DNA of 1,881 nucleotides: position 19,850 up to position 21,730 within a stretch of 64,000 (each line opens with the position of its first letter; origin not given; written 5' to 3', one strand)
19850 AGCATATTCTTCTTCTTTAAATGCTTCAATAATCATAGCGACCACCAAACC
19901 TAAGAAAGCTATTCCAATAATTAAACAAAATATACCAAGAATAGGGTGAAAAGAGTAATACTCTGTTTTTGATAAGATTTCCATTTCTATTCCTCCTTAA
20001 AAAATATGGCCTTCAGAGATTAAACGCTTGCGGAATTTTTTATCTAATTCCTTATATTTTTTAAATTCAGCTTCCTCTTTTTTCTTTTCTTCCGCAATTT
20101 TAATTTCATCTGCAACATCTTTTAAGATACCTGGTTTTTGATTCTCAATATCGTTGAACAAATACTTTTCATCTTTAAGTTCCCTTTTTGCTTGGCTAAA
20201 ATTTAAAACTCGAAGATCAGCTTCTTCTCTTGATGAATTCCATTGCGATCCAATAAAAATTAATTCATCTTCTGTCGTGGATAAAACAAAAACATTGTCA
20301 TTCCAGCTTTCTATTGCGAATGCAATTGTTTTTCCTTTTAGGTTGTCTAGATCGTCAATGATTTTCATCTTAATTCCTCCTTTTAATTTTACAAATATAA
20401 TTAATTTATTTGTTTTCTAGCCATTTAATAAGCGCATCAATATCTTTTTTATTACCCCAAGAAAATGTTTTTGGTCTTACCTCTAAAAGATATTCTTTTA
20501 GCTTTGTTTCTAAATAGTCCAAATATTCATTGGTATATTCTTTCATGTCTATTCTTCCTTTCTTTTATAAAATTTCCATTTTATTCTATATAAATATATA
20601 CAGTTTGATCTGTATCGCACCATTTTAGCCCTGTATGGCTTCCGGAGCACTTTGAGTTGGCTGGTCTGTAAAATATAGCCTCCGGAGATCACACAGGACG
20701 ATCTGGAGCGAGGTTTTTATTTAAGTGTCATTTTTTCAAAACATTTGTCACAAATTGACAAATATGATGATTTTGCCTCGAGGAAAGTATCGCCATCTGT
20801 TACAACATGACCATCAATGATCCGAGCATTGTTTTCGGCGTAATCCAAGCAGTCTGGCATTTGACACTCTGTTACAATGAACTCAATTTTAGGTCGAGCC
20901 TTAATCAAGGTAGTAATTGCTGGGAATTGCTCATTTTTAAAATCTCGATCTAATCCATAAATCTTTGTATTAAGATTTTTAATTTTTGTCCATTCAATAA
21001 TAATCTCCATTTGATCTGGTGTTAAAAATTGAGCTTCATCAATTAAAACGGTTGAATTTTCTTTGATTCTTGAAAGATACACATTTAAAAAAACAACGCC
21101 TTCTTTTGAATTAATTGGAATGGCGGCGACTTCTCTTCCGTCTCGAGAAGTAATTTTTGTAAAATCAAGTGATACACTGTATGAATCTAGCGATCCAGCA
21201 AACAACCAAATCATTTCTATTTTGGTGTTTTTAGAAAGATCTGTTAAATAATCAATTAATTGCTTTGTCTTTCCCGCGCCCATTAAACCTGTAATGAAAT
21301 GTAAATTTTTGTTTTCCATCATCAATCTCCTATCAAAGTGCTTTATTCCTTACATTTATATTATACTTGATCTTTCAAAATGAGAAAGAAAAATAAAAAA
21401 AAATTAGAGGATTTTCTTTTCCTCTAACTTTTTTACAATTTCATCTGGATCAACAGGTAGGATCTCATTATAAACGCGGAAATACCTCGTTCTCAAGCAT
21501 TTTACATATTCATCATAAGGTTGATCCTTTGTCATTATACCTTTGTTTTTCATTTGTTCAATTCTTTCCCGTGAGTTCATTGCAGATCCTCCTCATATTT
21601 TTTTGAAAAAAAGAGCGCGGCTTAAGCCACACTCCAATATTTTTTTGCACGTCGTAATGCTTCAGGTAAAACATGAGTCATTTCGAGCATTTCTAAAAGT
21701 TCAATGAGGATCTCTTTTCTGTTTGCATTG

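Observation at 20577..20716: Pair of homologous GC-rich, inverted-repeat-laden ~140-nt intercistronic elements (E1 at 20577-20716, E2 at 42996-43135)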

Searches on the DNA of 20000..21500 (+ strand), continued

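Call 52: search_with_rna_model(model_id=R1, sources=[L023, L024, L025, L026], max_evalue=1, show_alignments=6)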
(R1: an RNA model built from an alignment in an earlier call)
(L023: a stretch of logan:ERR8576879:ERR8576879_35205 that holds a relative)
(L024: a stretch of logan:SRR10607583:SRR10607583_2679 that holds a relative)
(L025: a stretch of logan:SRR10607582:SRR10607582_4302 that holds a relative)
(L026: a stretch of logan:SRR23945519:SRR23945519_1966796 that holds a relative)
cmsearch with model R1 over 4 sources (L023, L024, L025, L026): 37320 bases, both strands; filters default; matches with E-value up to 1: 5.
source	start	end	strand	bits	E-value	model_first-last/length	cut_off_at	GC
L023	1106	1223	+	124.9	6e-25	1-118/118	no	0.47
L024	10593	10710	+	104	2e-20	1-118/118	no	0.53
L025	3279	3396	+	104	2e-20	1-118/118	no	0.53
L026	722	836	+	57.4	2.7e-10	1-118/118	no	0.44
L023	1112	1193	-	13.8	0.75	17-99/118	no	0.52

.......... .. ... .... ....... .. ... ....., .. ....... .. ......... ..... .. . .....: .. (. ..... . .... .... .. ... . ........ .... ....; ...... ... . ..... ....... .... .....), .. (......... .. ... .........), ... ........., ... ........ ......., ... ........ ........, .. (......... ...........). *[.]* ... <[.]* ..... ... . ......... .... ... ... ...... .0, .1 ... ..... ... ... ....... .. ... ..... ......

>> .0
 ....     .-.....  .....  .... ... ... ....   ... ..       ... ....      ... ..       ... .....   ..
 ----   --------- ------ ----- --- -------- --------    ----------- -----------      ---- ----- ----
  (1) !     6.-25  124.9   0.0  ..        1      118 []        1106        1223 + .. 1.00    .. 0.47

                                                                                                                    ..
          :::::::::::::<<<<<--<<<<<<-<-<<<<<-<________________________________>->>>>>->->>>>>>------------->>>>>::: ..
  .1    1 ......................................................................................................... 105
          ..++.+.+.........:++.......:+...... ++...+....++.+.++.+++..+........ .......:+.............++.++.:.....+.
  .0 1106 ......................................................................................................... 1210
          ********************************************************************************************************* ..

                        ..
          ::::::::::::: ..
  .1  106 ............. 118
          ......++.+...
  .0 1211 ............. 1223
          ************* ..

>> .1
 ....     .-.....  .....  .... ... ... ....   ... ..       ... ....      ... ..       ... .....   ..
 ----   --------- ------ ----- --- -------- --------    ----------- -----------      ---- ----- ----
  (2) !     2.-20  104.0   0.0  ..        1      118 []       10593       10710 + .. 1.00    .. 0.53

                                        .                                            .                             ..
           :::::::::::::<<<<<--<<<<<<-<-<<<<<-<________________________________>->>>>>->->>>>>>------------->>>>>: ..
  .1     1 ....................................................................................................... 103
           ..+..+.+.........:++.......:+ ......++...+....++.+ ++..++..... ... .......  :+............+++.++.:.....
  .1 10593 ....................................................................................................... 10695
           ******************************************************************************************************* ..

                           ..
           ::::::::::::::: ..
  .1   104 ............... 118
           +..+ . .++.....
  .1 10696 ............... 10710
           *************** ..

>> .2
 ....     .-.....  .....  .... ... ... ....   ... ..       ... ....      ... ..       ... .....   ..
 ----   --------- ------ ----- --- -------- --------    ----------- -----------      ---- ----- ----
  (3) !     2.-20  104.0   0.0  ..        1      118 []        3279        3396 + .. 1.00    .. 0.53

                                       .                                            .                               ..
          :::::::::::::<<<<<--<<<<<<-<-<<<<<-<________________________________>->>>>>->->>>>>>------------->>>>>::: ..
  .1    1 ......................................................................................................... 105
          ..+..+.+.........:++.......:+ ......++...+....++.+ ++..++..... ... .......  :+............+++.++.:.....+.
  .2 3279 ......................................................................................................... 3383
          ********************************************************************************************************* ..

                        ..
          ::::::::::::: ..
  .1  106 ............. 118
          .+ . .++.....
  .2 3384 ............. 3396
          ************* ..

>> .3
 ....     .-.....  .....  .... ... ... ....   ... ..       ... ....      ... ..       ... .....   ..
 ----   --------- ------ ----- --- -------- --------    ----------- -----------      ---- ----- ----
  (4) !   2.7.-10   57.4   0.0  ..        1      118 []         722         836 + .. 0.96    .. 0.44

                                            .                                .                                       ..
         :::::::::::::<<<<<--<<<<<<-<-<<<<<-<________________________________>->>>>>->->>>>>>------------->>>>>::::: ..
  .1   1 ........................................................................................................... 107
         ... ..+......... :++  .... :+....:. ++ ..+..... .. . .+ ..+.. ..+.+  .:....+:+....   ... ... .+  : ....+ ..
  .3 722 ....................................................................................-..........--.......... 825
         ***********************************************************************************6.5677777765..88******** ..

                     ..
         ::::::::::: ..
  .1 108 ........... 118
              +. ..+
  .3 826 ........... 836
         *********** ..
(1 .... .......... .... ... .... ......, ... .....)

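Call 87: search_with_rna_model(model_id=R1, sources=[L027, L028, L029], max_evalue=10)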
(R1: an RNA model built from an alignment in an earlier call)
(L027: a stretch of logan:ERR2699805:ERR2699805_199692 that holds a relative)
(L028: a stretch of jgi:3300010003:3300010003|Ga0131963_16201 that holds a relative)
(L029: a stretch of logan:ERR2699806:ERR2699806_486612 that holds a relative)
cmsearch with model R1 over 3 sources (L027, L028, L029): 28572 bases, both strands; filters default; matches with E-value up to 10: 0.
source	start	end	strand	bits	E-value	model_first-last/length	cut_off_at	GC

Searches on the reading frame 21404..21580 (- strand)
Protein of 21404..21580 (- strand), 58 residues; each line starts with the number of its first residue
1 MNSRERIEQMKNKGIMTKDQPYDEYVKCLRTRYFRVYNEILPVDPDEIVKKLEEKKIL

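Call 78: search_protein_families(library=pfam, proteins=[window:21404-21580:-], max_evalue=0.01)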
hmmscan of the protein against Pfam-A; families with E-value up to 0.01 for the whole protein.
window:21404-21580:- (58 aa): 1 family
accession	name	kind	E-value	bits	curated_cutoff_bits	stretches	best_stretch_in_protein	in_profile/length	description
PF24406.1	nSTAND_NTPase4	-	5.4e-05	23.7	27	0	33-58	15-38/58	Novel STAND NTPase 4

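Call 79: search_protein_families(library=phrogs, proteins=[window:21404-21580:-], max_evalue=0.001)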
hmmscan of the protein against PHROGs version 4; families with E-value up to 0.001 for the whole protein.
window:21404-21580:- (58 aa): 0 families
